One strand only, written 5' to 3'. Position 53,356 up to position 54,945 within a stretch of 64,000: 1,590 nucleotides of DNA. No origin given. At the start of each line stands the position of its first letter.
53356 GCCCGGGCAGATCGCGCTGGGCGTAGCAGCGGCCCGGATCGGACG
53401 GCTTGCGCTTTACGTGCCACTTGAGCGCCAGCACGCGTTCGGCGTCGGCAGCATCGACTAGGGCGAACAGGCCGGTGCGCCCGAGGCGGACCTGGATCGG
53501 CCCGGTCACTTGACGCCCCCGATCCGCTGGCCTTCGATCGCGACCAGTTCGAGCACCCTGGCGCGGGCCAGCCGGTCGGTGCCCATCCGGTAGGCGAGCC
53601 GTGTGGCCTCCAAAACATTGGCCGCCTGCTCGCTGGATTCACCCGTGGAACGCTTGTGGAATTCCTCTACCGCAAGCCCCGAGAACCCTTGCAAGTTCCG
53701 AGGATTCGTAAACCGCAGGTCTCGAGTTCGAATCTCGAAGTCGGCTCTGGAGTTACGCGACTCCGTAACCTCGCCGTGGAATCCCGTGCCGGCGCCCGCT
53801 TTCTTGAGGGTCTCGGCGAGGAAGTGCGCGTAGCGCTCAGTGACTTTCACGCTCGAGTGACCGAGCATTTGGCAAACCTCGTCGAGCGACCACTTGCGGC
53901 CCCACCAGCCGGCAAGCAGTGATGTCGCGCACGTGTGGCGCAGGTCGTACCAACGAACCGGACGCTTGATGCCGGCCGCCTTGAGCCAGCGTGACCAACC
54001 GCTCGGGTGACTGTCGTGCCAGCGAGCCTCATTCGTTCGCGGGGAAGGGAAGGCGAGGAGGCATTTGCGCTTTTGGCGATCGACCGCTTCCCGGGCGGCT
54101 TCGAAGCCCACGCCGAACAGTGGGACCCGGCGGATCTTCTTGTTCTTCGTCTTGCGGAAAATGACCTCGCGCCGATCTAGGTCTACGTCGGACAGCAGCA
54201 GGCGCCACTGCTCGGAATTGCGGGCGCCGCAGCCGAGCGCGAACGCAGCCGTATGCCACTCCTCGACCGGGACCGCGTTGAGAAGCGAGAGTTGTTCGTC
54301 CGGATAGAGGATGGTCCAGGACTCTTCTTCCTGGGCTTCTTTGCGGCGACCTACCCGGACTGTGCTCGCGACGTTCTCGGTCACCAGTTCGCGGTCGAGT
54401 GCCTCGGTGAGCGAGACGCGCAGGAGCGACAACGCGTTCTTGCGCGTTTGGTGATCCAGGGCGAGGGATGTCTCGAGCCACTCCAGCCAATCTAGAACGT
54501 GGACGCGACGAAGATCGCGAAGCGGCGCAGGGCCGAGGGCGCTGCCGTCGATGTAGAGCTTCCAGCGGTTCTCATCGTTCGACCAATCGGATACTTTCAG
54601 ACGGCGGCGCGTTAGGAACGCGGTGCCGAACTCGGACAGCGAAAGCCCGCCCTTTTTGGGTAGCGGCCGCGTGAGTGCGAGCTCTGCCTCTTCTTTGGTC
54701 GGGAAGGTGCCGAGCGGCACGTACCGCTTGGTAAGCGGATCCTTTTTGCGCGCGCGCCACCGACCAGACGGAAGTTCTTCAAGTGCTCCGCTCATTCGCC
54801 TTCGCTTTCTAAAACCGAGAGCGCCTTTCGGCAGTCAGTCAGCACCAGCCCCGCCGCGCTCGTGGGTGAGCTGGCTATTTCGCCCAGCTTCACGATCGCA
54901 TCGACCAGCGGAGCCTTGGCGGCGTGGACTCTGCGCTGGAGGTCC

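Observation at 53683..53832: Half a tRNA-Thr(CGU)-like sequence lies antisense inside the integrase ORF, resembling the Mx8 attP-within-int arrangement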

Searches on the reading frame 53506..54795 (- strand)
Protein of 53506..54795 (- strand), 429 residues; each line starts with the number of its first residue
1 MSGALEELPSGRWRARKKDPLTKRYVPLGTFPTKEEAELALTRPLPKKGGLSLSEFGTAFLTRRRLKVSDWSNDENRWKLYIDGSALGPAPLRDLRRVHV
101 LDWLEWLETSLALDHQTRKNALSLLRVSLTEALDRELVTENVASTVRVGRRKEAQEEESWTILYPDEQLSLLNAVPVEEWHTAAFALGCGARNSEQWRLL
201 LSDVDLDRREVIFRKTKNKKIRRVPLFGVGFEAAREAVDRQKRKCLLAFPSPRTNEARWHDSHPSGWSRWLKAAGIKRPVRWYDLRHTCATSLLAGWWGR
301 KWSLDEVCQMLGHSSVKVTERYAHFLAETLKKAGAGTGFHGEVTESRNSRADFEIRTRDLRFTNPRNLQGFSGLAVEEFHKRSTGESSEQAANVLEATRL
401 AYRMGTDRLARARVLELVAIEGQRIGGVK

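Call 6: search_protein_families(library=pfam, proteins=[window:53506-54795:-], max_evalue=0.1)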
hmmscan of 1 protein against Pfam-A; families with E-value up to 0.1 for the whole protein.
window:53506-54795:- (429 aa): 2 families
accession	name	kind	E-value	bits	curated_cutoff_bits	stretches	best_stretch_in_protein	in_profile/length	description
PF00589.27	Phage_integrase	-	4.1e-18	66.2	27.1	1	182-325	27-168/172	Phage integrase family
PF00847.26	AP2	-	0.0028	18.3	33.3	1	10-40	12-43/54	AP2 domain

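Call 7: search_dna_similar(query=window:53506-54795:-, collection=phages, mode=protein, max_rows=25)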
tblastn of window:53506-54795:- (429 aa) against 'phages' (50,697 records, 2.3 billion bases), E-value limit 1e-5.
Records with a match: 14; places in all: 14; records where one place covers at least 80% of the query: 0.
Best place of each record, by identity: <60% 14.
By first word of the organism name: Pseudomonas 13; Caudoviricetes 1.
By host as written in the record: Pseudomonas aeruginosa 6; - 2; Pseudomonas aeruginosa PAO1 1; Pseudomonas aeruginosa 147 1; Pseudomonas aeruginosa strain 1-13 1; Pseudomonas aeruginosa ST773 (NDM-1-producing) 1; Pseudomonas aeruginosa PACL 1; Pseudomonas aeruginosa PA14 1.
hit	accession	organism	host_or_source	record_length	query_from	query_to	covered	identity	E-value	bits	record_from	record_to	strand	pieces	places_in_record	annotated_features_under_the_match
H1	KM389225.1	Pseudomonas phage F_MX1987sp/MX560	-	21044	86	335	58%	30.3%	2e-10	69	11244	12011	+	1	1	record has no annotation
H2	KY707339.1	Pseudomonas phage JBD68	Pseudomonas aeruginosa PAO1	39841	86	334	58%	30.0%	2e-11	72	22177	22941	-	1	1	hypothetical protein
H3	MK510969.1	Pseudomonas phage vB_Pae_CF60a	Pseudomonas aeruginosa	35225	86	335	58%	29.5%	3e-11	72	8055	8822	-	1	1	putative transposase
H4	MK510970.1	Pseudomonas phage vB_Pae_CF67a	Pseudomonas aeruginosa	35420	86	335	58%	29.5%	3e-11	72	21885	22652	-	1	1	putative transposase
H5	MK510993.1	Pseudomonas phage vB_Pae_BR201a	Pseudomonas aeruginosa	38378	86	335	58%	29.5%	3e-11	72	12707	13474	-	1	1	putative transposase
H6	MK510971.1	Pseudomonas phage vB_Pae_CF79a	Pseudomonas aeruginosa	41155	86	335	58%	29.5%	3e-11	72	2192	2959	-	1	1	putative transposase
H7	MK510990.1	Pseudomonas phage vB_Pae_BR133a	Pseudomonas aeruginosa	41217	86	335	58%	29.5%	3e-11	72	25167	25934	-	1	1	putative transposase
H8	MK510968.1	Pseudomonas phage vB_Pae_CF55b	Pseudomonas aeruginosa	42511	86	335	58%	29.5%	3e-11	72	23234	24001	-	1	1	putative transposase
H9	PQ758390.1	Pseudomonas phage 5400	Pseudomonas aeruginosa 147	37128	86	334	58%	29.6%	2e-10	69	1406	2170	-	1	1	hypothetical protein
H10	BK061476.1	Pseudomonas phage vB_PaeS-D14B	Pseudomonas aeruginosa strain 1-13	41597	86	334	58%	29.6%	2e-10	69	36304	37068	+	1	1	Phage integrase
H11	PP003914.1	Pseudomonas phage vB_Pae_U2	Pseudomonas aeruginosa ST773 ...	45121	86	334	58%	29.6%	2e-10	69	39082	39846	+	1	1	integrase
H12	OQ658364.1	Pseudomonas phage sp.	Pseudomonas aeruginosa PACL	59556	86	334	58%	29.6%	2e-10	69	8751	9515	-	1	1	putative integrase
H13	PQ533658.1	Pseudomonas phage Hali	Pseudomonas aeruginosa PA14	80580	86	314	53%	30.1%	5e-11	71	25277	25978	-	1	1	integrase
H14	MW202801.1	Caudoviricetes sp.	Manatee Spring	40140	248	350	24%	34.0%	2e-7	59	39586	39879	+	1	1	integrase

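Call 15: find_homologous_proteins(query=window:53506-54795:-, max_evalue=1e-20)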
Query window:53506-54795:- (429 aa): 436 proteins with E <= 1e-20 among 8000 candidates; the best 120 are listed.
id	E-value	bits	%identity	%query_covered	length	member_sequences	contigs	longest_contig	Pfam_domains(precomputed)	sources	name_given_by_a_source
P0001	9.6e-287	969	100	100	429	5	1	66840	PF26003.1,PF00589.28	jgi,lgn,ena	-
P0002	5.8e-253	857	89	100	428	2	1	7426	PF26003.1,PF00589.28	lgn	-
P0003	3.3e-249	845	86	100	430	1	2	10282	PF26003.1,PF00589.28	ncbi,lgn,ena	-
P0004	5.5e-223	759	79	100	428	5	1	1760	PF26003.1,PF00589.28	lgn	-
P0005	7.2e-221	752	78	100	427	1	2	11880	PF26003.1,PF00589.28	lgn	-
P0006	3.8e-200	683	71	99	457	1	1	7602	PF00589.28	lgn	-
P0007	6.2e-194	663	68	100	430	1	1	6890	PF26003.1,PF00589.28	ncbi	-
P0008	1.2e-188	646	67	99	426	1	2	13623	PF26003.1,PF00589.28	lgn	-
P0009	3.3e-187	641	67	99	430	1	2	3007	PF26003.1,PF00589.28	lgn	-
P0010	6.4e-167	574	64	97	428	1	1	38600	PF26003.1,PF00589.28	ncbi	-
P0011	3.2e-166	572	63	97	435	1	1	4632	PF26003.1,PF00589.28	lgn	-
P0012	2.3e-161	556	62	97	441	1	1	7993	PF26003.1,PF00589.28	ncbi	-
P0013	1.9e-154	533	60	97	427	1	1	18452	PF00589.28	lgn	-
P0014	3.8e-154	532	61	98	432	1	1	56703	PF26003.1,PF00589.28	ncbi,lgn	-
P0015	7.5e-152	524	60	97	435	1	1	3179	PF00589.28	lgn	-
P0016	1.8e-147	510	59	99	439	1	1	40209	PF22022.3,PF26003.1,PF00589.28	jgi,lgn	jgi:integrase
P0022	1.2e-131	458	54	99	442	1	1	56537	PF26003.1,PF00589.28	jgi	jgi:integrase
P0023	9.2e-129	448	53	97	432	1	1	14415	PF26003.1,PF00589.28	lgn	-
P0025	2.3e-127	444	53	99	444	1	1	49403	PF26003.1,PF00589.28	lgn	-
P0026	9.7e-127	442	52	97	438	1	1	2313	PF13102.13,PF26003.1,PF00589.28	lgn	-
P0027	1.2e-125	438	51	99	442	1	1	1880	PF13102.13,PF26003.1,PF00589.28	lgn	-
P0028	4.9e-124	433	52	100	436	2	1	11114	PF26003.1,PF00589.28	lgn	-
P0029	1.0e-122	428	51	97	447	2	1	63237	PF13102.13,PF26003.1,PF00589.28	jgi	-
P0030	1.3e-119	418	51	99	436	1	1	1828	PF26003.1,PF00589.28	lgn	-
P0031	5.3e-112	393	49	99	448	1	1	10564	PF26003.1,PF00589.28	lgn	-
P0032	1.3e-110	389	54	85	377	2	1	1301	PF26003.1,PF00589.28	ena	-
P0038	4.5e-101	357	47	100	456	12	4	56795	PF26003.1,PF00589.28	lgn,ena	-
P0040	6.7e-97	343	53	80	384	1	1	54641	PF00589.28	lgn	-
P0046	1.1e-92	329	55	73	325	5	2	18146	PF00589.28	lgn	-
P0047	1.8e-92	329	50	85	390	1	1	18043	PF26003.1,PF00589.28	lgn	-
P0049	4.3e-90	321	44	94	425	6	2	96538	PF00589.28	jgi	jgi:integrase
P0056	8.5e-82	294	43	93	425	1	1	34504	PF00589.28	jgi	jgi:integrase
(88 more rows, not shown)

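Call 18: find_encoding_contigs(protein=P0046, flank=10000, max_places=4)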
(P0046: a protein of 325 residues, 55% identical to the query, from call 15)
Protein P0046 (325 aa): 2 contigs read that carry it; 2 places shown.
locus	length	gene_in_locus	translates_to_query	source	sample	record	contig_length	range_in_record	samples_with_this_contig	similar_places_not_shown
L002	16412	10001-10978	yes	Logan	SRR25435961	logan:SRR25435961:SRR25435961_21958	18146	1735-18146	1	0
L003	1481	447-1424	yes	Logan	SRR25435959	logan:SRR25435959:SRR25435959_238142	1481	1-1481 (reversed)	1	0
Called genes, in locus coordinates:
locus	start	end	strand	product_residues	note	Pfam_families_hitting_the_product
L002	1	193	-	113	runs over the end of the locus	-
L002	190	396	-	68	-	-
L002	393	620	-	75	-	-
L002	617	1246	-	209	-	-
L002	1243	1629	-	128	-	-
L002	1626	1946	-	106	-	-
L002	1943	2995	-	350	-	-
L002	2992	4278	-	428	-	PF10926:DUF2800 (faint), PF12705:PDDEXK_1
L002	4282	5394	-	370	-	-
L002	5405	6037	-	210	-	-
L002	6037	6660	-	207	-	PF14354:Lar_restr_allev (weak)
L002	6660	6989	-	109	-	-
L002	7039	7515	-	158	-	PF13560:HTH_31 (weak), PF01381:HTH_3 (weak)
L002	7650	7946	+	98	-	-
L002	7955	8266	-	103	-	-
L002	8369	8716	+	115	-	-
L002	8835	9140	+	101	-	-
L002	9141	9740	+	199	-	-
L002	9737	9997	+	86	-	-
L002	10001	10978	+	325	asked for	PF00589:Phage_integrase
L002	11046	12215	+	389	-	PF01960:ArgJ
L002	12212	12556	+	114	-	PF00595:PDZ, PF13180:PDZ_2, PF17820:PDZ_6 (weak)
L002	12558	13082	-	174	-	-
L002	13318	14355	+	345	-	-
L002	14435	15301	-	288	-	PF00892:EamA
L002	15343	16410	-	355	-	?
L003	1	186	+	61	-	?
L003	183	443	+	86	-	-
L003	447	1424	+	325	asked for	PF00589:Phage_integrase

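Call 19: find_encoding_contigs(protein=P0047, flank=10000, max_places=4)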
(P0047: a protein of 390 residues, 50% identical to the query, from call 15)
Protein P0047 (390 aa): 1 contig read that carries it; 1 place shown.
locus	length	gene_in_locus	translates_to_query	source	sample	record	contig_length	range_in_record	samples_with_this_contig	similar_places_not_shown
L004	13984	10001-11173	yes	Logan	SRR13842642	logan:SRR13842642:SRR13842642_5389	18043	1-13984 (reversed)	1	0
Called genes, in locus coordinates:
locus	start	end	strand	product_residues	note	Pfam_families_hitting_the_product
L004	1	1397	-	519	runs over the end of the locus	PF02739:5_3_exonuc_N, PF01367:5_3_exonuc, PF13479:AAA_24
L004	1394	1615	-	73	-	-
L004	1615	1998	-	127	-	-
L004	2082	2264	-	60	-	-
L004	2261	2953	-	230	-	PF13392:HNH_3 (weak)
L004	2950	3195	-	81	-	-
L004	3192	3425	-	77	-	-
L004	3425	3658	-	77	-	-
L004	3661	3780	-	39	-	-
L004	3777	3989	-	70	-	-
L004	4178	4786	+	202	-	PF06114:Peptidase_M78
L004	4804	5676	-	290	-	PF26567:BstA_C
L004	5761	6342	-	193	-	-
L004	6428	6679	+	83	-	PF13560:HTH_31, PF12844:HTH_19, PF01381:HTH_3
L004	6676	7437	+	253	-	-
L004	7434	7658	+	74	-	-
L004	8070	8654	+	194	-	-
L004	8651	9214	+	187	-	-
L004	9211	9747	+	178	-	PF01145:Band_7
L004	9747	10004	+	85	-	-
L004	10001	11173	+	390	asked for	PF26003:Integrase_N_phage (weak), PF00589:Phage_integrase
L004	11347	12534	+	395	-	PF01960:ArgJ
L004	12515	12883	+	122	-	PF00595:PDZ, PF13180:PDZ_2 (weak), PF17820:PDZ_6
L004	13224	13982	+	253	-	?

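Call 28: find_related_loci(query=window:53506-54795:-, collection=viral_contigs, flank=10000)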
Query window:53506-54795:- (429 aa) in viral_contigs; peptide patterns used: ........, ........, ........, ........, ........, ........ (x = any residue, [..] = any of these).
127 stretches matched a pattern; 10 encode a relative of the query (tblastn E <= 1e-3); 10 distinct loci.
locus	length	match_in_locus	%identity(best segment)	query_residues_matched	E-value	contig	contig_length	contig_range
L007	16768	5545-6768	43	1-410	1e-98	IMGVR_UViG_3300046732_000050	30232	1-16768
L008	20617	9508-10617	40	5-363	5e-64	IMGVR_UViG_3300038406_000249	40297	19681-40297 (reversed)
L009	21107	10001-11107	40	2-364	8e-62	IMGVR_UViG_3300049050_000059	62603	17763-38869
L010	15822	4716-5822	40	2-364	8e-62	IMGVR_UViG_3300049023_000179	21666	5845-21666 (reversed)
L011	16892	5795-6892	41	5-364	4e-61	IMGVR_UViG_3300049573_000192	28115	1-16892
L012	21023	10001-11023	41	1-337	4e-59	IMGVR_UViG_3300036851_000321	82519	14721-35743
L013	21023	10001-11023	41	1-337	4e-59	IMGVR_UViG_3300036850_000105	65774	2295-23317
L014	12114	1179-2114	46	48-364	1e-64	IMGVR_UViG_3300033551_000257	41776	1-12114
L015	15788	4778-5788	40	5-339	1e-53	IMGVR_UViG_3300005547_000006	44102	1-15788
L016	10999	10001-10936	40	48-351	1e-53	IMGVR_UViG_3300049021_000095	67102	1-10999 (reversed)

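Call 48: find_encoding_contigs(protein=P0040, flank=10000, max_places=2)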
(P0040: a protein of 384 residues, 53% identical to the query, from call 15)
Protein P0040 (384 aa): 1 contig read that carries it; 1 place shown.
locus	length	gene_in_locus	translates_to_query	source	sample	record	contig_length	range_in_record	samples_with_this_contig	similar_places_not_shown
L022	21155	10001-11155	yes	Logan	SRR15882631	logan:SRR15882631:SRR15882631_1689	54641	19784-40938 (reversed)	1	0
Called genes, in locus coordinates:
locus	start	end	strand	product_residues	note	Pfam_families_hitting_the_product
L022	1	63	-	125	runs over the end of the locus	-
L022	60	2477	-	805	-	PF02463:SMC_N (faint)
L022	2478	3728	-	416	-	PF00149:Metallophos, PF12850:Metallophos_2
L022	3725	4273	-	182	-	-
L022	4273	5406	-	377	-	-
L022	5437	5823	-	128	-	-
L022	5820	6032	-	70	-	-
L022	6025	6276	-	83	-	-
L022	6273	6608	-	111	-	-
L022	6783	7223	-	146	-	PF01381:HTH_3 (weak)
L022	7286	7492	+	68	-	-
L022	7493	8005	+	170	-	PF01381:HTH_3 (weak)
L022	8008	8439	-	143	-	-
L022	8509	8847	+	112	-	-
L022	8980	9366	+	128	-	-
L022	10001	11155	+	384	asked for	PF00589:Phage_integrase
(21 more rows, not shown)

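Call 49: find_encoding_contigs(protein=P0002, flank=3000, max_places=2)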
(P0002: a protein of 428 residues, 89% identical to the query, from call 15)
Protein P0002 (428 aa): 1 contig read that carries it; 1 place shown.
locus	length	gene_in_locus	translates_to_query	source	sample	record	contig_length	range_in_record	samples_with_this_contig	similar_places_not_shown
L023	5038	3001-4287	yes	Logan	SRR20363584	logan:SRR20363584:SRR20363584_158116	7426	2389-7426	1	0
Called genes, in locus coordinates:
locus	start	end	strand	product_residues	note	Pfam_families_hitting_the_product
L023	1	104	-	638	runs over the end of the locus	PF12705:PDDEXK_1, PF13479:AAA_24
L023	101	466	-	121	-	-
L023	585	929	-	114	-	-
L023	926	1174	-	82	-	-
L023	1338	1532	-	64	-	-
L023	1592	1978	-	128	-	PF13560:HTH_31 (weak)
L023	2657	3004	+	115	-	-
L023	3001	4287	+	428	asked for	PF26003:Integrase_N_phage (weak), PF00589:Phage_integrase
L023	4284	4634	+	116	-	-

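Call 50: find_encoding_contigs(protein=P0005, flank=6000, max_places=2)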
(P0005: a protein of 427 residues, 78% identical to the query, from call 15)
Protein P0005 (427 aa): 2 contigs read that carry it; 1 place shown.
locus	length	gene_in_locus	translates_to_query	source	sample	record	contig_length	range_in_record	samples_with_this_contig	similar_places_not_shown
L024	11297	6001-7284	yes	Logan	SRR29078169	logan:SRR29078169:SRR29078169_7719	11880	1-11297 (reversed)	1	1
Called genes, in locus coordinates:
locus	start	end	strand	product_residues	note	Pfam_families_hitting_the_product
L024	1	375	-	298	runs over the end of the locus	PF20530:DUF6745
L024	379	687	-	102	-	-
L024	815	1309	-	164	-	-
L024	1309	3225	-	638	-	PF12705:PDDEXK_1, PF13479:AAA_24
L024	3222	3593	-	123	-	-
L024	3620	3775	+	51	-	-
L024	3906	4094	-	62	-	-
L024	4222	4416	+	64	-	-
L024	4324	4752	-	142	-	-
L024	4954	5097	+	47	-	-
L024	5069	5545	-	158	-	-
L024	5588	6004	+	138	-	-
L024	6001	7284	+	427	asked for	PF26003:Integrase_N_phage (weak), PF00589:Phage_integrase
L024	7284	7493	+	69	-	-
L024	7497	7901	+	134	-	-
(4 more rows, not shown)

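Call 68: find_encoding_contigs(protein=P0056, flank=3000, max_places=1)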
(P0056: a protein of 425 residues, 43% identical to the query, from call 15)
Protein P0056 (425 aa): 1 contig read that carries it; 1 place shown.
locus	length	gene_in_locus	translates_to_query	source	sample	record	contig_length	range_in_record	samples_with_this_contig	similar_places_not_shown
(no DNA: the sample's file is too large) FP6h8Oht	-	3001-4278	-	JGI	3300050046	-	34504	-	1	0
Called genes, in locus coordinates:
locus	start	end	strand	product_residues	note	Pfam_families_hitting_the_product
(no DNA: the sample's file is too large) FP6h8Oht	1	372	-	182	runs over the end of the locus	-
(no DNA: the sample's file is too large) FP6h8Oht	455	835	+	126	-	-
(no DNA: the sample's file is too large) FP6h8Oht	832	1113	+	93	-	-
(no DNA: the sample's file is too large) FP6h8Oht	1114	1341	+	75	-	-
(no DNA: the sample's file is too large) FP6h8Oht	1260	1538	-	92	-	-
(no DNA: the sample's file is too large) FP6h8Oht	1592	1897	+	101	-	-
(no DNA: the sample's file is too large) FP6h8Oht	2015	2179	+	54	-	-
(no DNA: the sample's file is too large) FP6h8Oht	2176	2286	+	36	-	-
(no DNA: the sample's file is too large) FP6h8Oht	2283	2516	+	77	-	-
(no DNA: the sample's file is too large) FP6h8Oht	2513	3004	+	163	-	-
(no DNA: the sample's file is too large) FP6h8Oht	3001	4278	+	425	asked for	PF00589:Phage_integrase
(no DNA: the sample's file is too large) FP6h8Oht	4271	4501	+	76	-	-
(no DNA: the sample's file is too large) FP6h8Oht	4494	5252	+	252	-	-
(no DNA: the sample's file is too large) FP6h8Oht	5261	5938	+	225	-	-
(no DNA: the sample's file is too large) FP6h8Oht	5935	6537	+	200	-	-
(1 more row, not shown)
